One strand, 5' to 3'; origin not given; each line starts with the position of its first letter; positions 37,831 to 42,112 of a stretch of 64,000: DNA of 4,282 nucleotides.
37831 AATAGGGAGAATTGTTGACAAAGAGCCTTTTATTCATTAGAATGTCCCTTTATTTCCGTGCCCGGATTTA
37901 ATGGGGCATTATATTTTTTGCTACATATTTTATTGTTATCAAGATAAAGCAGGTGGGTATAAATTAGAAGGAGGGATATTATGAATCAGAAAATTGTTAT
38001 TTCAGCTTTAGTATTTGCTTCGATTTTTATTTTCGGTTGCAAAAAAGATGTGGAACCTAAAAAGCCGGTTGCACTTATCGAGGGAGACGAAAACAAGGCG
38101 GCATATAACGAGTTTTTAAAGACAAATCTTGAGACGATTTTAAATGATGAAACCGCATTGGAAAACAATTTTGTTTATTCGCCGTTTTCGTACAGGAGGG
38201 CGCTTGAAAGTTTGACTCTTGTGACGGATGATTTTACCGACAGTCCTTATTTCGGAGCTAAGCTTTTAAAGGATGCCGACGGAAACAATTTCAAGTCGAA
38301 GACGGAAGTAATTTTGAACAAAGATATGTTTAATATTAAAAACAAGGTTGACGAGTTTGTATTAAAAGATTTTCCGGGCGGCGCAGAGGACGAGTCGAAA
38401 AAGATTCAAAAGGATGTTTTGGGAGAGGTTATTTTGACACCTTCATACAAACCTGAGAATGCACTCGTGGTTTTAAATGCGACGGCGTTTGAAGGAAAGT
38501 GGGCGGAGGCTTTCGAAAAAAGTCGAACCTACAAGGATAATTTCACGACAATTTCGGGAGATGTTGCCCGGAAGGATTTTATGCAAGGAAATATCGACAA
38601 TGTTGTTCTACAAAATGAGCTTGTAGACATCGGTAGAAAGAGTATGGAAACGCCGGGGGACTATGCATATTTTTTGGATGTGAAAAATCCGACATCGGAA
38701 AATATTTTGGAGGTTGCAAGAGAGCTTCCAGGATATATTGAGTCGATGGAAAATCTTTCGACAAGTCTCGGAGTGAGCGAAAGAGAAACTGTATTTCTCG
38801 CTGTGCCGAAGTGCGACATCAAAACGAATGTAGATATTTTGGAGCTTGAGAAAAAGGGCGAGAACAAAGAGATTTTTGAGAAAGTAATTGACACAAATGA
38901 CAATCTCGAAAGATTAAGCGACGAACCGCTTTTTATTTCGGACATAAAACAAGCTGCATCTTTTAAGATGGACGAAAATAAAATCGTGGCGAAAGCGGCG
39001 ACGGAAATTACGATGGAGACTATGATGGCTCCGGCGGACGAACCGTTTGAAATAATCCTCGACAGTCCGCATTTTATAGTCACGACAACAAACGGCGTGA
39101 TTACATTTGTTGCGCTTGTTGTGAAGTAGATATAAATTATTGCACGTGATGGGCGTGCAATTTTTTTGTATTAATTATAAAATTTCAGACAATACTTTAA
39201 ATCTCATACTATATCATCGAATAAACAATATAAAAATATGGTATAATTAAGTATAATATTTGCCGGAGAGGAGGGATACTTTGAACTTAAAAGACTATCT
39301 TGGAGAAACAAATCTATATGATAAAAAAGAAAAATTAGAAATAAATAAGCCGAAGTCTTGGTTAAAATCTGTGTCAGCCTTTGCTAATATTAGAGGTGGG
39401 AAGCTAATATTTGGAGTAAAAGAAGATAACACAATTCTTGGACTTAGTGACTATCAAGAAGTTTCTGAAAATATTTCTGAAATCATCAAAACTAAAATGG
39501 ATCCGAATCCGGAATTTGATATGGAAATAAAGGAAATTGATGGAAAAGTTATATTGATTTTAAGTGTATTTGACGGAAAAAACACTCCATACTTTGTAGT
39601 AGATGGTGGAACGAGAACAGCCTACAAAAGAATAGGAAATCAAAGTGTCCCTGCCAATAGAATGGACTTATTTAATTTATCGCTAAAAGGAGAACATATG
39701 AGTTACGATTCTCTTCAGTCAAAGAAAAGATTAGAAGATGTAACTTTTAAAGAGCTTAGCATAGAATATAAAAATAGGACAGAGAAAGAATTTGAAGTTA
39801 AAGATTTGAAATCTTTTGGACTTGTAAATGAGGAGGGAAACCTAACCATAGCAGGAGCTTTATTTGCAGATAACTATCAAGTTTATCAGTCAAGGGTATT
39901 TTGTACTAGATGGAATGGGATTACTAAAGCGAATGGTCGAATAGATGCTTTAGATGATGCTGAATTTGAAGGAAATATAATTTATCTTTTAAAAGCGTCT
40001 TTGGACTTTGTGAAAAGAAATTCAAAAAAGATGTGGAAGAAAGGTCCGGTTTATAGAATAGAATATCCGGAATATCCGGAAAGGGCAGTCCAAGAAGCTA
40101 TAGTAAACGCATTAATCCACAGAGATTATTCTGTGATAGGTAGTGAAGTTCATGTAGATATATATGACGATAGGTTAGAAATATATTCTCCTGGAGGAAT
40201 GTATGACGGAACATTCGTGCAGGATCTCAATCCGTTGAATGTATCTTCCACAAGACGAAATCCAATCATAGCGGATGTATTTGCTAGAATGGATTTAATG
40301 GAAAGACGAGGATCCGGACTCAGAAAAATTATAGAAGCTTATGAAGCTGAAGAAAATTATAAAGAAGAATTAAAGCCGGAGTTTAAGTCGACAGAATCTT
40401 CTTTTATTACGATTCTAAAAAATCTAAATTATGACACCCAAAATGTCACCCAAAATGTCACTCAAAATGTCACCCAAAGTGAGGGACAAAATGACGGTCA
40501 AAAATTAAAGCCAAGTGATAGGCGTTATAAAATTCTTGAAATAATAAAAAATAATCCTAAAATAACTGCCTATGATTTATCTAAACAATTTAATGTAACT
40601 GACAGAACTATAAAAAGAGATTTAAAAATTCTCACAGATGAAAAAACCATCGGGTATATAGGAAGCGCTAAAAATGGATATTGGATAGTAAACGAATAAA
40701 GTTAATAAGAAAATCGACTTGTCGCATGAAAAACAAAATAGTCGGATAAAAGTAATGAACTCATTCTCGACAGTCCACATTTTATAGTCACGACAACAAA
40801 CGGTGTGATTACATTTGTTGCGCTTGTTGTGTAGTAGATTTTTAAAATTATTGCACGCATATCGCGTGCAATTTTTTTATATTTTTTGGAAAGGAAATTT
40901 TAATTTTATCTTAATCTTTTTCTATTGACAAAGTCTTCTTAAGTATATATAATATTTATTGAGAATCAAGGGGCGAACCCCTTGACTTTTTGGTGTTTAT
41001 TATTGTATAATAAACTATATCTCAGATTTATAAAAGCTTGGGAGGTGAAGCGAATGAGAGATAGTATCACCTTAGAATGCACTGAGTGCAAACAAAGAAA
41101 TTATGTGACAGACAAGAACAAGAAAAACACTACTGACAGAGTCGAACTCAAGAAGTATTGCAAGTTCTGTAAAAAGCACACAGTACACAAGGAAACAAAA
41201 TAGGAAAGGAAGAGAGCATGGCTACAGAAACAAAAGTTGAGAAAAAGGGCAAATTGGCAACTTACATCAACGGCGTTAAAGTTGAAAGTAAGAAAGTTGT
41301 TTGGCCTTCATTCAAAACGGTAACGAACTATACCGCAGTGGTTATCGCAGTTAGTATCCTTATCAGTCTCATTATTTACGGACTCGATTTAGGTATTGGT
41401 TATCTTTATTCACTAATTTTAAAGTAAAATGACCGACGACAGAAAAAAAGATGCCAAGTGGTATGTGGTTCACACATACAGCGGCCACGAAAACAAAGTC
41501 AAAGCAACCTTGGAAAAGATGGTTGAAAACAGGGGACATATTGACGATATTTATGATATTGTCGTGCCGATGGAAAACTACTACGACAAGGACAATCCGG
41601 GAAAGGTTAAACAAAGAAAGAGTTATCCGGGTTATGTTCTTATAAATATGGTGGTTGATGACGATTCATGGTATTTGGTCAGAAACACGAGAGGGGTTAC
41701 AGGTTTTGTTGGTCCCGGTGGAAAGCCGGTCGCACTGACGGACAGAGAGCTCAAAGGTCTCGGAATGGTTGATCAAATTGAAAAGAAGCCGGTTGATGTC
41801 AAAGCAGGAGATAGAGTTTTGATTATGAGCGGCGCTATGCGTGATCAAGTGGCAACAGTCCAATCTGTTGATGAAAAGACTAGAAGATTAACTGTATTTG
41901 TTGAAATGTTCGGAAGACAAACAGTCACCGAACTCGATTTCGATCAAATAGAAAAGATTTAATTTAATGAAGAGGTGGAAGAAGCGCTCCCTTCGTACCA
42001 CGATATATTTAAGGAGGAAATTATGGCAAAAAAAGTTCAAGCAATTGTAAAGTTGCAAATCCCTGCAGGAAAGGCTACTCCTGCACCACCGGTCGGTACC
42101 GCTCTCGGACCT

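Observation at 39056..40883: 1.6-kb insertion carrying a Schlafen-like AlbA_2/HATPase_c_4/HTH gene, bounded by a ~117-bp direct duplication of the serpin gene's 3' end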

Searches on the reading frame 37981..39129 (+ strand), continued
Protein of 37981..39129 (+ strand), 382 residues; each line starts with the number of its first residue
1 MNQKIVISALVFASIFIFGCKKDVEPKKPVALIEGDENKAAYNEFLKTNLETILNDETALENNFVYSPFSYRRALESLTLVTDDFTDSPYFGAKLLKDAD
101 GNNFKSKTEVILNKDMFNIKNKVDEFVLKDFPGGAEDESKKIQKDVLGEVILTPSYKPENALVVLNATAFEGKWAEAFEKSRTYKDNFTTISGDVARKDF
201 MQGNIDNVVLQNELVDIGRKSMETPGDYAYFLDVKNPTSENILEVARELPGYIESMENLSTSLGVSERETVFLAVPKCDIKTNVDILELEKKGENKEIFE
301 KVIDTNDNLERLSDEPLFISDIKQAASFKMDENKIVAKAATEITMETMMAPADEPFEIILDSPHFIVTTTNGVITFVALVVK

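Call 48: find_encoding_contigs(protein=P0018, flank=4000, max_places=3)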
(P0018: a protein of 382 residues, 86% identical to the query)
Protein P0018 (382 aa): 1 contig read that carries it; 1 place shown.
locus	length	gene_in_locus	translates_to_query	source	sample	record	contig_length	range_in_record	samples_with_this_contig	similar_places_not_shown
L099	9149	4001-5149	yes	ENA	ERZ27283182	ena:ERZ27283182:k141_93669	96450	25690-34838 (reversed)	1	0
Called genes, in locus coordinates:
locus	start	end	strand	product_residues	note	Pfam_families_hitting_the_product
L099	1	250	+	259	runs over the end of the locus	-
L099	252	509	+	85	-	PF00381:PTS-HPr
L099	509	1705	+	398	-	-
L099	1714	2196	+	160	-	-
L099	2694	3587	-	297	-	PF07833:Cu_amine_oxidN1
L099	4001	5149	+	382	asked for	PF00079:Serpin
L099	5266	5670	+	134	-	PF08220:HTH_DeoR (weak), PF08279:HTH_11 (faint)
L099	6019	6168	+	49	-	PF00471:Ribosomal_L33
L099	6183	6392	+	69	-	PF00584:SecE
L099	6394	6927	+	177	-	PF02357:NusG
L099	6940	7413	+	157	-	PF03946:Ribosomal_L11_N, PF00298:Ribosomal_L11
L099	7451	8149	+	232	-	PF00687:Ribosomal_L1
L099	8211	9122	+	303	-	PF04055:Radical_SAM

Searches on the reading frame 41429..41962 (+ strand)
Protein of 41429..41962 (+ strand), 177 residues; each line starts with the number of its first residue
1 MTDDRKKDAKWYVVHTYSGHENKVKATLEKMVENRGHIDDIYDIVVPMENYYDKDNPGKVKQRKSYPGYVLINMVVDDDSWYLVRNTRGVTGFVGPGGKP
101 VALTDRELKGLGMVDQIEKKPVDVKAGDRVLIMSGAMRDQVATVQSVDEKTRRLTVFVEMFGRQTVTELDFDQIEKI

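Call 33: list_cluster_members(proteins=[window:41429-41962:+, window:42486-43184:+, P0029, P0035, window:35901-37103:+])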
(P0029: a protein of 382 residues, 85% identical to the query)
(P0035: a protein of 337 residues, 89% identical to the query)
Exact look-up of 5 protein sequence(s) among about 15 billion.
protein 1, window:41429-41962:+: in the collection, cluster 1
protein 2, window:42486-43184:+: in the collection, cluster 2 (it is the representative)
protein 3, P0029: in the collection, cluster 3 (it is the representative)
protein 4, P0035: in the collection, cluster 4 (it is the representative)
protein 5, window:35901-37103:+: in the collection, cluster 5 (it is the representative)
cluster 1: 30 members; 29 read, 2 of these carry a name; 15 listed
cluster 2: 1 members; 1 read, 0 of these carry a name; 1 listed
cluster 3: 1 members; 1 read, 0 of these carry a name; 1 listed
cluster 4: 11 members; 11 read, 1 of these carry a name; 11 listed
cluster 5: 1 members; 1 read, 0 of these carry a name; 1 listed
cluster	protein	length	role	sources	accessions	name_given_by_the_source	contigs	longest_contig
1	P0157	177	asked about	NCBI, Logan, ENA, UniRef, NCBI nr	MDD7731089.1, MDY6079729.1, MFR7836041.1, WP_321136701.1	MAG: transcription termination/antitermination protein NusG [Ezakiella sp.] | transcription termination/antitermination protein NusG n=1 Tax=Ezakiella sp. ... | transcription termination/antitermination protein NusG [Ezakiella sp.]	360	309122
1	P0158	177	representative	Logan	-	-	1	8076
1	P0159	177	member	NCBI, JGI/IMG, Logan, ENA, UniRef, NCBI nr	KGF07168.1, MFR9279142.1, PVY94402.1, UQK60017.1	transcription antitermination protein nusG [Ezakiella coagulans] | Transcription termination/antitermination protein NusG n=1 Tax=Ezakiella coagulans ... | transcription termination/antitermination protein NusG [Ezakiella coagulans]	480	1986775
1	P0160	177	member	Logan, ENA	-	-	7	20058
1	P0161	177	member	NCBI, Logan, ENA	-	-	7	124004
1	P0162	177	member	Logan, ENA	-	-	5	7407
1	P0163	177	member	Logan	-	-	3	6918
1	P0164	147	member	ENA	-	-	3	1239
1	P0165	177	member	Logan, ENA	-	-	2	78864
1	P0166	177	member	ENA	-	-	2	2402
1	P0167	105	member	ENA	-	-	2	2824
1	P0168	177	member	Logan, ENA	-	-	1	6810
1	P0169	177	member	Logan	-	-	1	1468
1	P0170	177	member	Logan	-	-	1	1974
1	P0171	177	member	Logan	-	-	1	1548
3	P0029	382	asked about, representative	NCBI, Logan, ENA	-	-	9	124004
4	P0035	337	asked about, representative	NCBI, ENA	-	-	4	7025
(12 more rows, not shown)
